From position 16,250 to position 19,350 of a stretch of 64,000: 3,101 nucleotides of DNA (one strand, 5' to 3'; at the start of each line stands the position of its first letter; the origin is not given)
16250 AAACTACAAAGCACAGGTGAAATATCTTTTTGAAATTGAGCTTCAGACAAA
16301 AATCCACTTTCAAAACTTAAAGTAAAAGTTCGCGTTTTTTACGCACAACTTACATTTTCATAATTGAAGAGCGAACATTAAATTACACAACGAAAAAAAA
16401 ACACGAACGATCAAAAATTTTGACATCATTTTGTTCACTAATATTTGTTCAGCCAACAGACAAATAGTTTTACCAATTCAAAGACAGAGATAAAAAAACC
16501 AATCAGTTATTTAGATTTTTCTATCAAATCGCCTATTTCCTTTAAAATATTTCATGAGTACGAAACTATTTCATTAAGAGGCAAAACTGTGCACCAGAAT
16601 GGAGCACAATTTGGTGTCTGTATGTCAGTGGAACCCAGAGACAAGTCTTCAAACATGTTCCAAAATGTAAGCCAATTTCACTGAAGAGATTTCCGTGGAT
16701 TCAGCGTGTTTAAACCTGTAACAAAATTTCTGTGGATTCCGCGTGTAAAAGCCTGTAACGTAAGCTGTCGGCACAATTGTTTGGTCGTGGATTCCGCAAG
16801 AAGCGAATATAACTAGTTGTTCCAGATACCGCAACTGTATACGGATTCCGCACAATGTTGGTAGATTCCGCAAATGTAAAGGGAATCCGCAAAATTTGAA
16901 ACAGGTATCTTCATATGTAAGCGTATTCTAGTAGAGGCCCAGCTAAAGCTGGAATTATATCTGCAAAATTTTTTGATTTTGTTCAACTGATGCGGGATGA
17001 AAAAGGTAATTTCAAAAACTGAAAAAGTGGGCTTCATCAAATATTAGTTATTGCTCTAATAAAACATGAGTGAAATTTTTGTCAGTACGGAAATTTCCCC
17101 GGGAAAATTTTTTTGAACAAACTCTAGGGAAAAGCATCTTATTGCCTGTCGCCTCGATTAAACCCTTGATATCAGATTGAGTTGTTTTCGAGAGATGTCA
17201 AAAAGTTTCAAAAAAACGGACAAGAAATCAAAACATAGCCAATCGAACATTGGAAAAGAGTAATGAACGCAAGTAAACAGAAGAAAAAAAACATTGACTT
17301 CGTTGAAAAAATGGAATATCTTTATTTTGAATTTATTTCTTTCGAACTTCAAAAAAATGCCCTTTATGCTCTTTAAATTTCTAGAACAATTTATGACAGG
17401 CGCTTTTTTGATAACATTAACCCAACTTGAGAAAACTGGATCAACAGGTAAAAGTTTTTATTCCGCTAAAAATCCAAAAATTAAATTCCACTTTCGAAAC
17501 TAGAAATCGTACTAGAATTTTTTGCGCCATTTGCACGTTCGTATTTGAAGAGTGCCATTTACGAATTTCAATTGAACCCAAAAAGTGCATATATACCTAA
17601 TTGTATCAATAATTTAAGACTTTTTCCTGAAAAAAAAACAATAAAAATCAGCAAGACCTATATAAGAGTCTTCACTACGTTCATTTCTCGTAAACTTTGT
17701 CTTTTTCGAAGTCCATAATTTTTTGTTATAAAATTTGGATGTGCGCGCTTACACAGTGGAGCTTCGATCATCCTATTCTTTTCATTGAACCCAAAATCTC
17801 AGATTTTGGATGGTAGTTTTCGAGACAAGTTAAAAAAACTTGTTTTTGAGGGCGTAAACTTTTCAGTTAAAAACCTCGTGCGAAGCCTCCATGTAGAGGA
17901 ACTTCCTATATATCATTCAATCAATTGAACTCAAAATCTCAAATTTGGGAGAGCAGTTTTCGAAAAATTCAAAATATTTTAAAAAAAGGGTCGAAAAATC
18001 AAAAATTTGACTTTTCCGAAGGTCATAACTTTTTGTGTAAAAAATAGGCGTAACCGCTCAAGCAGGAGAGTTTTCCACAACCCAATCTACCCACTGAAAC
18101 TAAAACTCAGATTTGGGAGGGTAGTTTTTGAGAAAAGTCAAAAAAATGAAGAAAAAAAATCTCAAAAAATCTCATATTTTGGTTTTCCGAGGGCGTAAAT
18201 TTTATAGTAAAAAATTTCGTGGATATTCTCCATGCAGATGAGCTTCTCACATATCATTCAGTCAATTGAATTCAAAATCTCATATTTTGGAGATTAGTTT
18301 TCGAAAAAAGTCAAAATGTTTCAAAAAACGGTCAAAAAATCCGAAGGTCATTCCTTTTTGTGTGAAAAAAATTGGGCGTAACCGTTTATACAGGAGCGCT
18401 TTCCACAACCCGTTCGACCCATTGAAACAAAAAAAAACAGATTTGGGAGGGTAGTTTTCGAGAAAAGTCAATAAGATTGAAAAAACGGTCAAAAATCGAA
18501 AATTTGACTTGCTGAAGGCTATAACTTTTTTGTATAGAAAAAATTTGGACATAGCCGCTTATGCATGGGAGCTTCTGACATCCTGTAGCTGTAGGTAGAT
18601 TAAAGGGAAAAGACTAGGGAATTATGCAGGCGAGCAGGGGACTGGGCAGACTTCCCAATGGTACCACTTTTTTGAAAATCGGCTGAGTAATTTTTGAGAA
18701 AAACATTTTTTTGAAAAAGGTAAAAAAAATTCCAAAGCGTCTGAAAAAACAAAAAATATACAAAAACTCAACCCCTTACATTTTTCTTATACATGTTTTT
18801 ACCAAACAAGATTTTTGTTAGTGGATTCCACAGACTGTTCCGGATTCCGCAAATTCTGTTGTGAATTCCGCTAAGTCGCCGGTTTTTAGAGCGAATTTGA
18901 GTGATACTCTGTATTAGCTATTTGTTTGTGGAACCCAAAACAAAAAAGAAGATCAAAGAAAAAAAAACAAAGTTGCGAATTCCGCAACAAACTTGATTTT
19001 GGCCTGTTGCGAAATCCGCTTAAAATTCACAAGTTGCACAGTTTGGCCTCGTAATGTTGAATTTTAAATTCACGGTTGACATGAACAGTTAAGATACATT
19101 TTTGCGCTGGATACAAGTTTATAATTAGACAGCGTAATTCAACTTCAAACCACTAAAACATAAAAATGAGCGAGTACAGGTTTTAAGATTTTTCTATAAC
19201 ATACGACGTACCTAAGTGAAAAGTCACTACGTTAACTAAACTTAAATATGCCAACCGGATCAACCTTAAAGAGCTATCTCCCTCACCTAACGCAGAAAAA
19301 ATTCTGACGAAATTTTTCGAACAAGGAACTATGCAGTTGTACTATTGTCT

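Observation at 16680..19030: Composite element: 178-bp satellite core flanked by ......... motif arrays.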

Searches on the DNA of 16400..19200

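Call 56: search_rna_families(source=window, start=16400, end=19200, threshold=evalue, max_evalue=1)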
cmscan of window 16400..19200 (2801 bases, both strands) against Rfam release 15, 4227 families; matches with E-value up to 1: 1.
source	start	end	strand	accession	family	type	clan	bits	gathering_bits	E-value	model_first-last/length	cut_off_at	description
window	17168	17239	-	RF00093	SNORD18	Gene; snRNA; snoRNA; CD-box;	CL00047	21.8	41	0.73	1-71/71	no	Small nucleolar RNA SNORD18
